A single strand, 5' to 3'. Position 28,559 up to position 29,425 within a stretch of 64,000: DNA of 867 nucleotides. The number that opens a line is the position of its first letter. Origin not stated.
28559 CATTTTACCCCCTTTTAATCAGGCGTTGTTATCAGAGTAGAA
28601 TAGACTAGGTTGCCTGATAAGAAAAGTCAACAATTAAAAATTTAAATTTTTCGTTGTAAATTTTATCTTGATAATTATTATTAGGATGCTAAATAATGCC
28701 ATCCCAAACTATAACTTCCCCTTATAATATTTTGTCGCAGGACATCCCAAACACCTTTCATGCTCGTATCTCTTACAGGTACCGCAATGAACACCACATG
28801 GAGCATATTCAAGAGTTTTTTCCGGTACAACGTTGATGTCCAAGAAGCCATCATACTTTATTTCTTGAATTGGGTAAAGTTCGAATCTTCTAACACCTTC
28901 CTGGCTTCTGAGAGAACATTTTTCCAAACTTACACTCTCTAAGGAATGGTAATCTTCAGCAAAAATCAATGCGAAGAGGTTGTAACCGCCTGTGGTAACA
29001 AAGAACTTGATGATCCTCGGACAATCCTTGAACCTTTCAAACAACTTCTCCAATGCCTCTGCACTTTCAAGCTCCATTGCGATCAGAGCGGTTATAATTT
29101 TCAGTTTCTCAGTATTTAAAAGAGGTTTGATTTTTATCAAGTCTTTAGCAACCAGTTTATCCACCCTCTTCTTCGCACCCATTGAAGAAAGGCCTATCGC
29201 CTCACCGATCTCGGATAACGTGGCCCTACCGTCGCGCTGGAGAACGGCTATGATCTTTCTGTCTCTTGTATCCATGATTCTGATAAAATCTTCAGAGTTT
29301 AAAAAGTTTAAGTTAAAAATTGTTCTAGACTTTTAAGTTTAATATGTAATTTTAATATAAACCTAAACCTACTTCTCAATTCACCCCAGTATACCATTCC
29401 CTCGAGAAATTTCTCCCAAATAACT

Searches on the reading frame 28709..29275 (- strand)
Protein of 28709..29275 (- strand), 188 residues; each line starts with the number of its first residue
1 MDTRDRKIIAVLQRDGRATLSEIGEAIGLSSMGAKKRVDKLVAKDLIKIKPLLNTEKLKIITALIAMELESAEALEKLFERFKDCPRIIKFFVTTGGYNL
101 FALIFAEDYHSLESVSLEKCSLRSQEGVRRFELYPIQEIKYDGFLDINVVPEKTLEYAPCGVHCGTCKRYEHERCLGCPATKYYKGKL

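Call 11: search_protein_families(library=pfam, proteins=[window:28709-29275:-], max_evalue=0.01)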
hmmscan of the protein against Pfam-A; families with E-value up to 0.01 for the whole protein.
window:28709-29275:- (188 aa): 4 families
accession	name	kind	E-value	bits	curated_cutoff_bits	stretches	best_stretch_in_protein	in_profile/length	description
PF13412.12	HTH_24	-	2.2e-12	46.8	21.9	1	1-48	1-48/48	Winged helix-turn-helix DNA-binding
PF13404.12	HTH_AsnC-type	-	6.4e-12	45.5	27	1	1-41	1-41/42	AsnC-type helix-turn-helix domain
PF01037.27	AsnC_trans_reg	-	2.6e-06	27.7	25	1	68-135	4-69/73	Lrp/AsnC ligand binding domain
PF12802.13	MarR_2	-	0.0072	16.9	27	0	8-49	10-52/61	MarR family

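Call 19: find_related_loci(query=window:28709-29275:-, collection=genome_contigs, flank=3000)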
Query window:28709-29275:- (188 aa) in genome_contigs; peptide patterns used: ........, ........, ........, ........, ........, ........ (x = any residue, [..] = any of these).
48 stretches matched a pattern; 15 encode a relative of the query (tblastn E <= 1e-3); 15 distinct loci.
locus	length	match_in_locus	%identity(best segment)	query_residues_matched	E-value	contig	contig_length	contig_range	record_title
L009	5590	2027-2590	88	1-188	1e-114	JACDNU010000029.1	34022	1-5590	MAG: Archaeoglobus sp. isolate GB_MAG3_049 c_000000000919, whole genome shotgun sequence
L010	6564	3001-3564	86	1-188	1e-111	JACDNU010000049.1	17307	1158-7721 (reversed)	MAG: Archaeoglobus sp. isolate GB_MAG3_049 c_000000002419, whole genome shotgun sequence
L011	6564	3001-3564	77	1-188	2e-100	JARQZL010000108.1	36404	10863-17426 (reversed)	MAG: Archaeoglobales archaeon isolate INS_M23_B45 DNNIEKAA_108, whole genome shotgun sequence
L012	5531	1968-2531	77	1-188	5e-99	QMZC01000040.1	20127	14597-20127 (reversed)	MAG: Archaeoglobales archaeon isolate B5_G16 B5_Guay16_scaffold_01224, whole genome shotgun sequence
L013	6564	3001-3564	74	1-188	2e-93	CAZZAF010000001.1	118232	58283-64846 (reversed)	MAG TPA_asm: uncultured archaeon isolate binchicken_co92_4 genome assembly, contig: NODE_21_length_118232_cov_13.486677,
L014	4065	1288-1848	73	1-188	2e-93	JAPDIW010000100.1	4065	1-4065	MAG: Archaeoglobi archaeon isolate S5B4_HD70 c_000000004385, whole genome shotgun sequence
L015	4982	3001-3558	70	1-188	3e-91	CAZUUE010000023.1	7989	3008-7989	MAG TPA_asm: uncultured archaeon isolate SRP141559_co2_15 genome assembly, contig: NODE_802_length_7989_cov_15.073355, w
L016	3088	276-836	67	1-188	1e-91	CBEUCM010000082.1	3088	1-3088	MAG TPA_asm: uncultured Archaeoglobaceae archaeon isolate SRR24791474_metabat2_3 genome assembly, contig: ERZ25515408.38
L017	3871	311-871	70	1-188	8e-90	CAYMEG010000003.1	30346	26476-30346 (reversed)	MAG TPA_asm: uncultured archaeon isolate binchicken_co409_32 genome assembly, contig: NODE_88_length_30346_cov_67.754416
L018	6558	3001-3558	66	1-188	2e-86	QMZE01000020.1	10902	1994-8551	MAG: Archaeoglobales archaeon isolate B35_G2 B35_Guay2_scaffold_01747, whole genome shotgun sequence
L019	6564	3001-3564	64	1-188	7e-84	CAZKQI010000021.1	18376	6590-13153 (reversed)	MAG TPA_asm: uncultured archaeon isolate SRP141559_co1_87 genome assembly, contig: NODE_1507_length_18376_cov_11.947001,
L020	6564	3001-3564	58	1-188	4e-67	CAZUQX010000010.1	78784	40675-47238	MAG TPA_asm: uncultured Candidatus Bathyarchaeia archaeon isolate SRP323688_co1_42 genome assembly, contig: NODE_635_len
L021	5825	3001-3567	49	1-188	1e-61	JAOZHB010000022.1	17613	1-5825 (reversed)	MAG: Candidatus Bathyarchaeota archaeon isolate DVMM_8 S150cm_k147_2353252, whole genome shotgun sequence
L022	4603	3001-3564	58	1-188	3e-60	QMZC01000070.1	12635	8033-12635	MAG: Archaeoglobales archaeon isolate B5_G16 B5_Guay16_scaffold_03298, whole genome shotgun sequence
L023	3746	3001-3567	44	1-188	3e-49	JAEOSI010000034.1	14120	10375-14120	MAG: Candidatus Wukongarchaeum yapensis isolate Yap4.bin4.70 contig-145_6643, whole genome shotgun sequence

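Call 67: search_protein_families(library=pfam, proteins=[L009:647-1492:+, L011:2044-2922:+, L012:2638-3600:+, L013:3991-4779:+, L015:3615-4379:+, L018:3613-4368:+, L017:1145-1744:+, L019:2100-2882:-, L021:2053-2913:-, L022:3638-4171:+], max_evalue=0.00001)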
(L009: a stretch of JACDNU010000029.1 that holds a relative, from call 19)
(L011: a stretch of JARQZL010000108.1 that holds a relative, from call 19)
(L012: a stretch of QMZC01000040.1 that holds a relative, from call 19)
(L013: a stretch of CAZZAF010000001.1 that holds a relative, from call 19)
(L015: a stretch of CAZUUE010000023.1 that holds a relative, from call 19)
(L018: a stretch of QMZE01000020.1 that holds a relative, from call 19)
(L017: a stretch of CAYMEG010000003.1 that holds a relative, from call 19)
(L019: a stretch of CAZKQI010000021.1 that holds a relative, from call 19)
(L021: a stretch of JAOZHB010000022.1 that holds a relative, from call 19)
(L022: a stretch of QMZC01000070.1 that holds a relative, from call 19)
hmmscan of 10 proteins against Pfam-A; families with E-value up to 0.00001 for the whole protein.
L009:647-1492:+ (281 aa): 1 family
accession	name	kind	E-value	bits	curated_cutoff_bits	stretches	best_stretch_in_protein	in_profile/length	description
PF01925.25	TauE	-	1.6e-49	169.2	32.6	1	11-270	1-237/237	Sulfite exporter TauE/SafE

L011:2044-2922:+ (292 aa): 1 family
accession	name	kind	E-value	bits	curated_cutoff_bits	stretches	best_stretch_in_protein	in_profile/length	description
PF00294.29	PfkB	-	2e-47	162.4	25.8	1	24-279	24-297/302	pfkB family carbohydrate kinase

L012:2638-3600:+ (320 aa): 1 family
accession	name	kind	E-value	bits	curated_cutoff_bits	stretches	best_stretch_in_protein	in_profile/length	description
PF03595.22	SLAC1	-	1.4e-49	169.5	27.9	1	2-311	2-331/331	Voltage-dependent anion channel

L013:3991-4779:+ (262 aa): 1 family
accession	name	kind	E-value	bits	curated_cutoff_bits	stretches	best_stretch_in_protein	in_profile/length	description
PF01925.25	TauE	-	4.2e-48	164.5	32.6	1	10-252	1-236/237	Sulfite exporter TauE/SafE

L015:3615-4379:+ (254 aa): 1 family
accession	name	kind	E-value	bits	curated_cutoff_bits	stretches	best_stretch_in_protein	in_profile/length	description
PF01925.25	TauE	-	7.1e-49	167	32.6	1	9-248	2-236/237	Sulfite exporter TauE/SafE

L018:3613-4368:+ (251 aa): 1 family
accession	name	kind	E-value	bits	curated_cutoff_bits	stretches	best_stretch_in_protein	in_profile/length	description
PF01925.25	TauE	-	1.9e-46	159.1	32.6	1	6-245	1-236/237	Sulfite exporter TauE/SafE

L017:1145-1744:+ (199 aa): 0 families

L019:2100-2882:- (260 aa): 1 family
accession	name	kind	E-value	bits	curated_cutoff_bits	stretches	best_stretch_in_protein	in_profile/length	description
PF01925.25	TauE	-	1.7e-46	159.3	32.6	1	8-250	1-236/237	Sulfite exporter TauE/SafE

L021:2053-2913:- (286 aa): 2 families
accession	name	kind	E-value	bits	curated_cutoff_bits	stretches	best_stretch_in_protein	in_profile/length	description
PF10609.15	ParA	-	1e-93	313.8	27.1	1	25-273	1-245/246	NUBPL iron-transfer P-loop NTPase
PF01656.29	CbiA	-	6.4e-11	42.7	25.4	1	30-199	1-109/125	CobQ/CobB/MinD/ParA nucleotide binding domain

L022:3638-4171:+ (177 aa): 1 family
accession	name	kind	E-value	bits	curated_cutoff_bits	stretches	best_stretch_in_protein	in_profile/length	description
PF01925.25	TauE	-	2.8e-28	99.6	32.6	1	9-167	1-153/237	Sulfite exporter TauE/SafE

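Call 78: find_encoding_contigs(protein=window:28709-29275:-, flank=2500, max_places=10)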
Protein window:28709-29275:- (188 aa): no gene with exactly this product is on record in the collection.
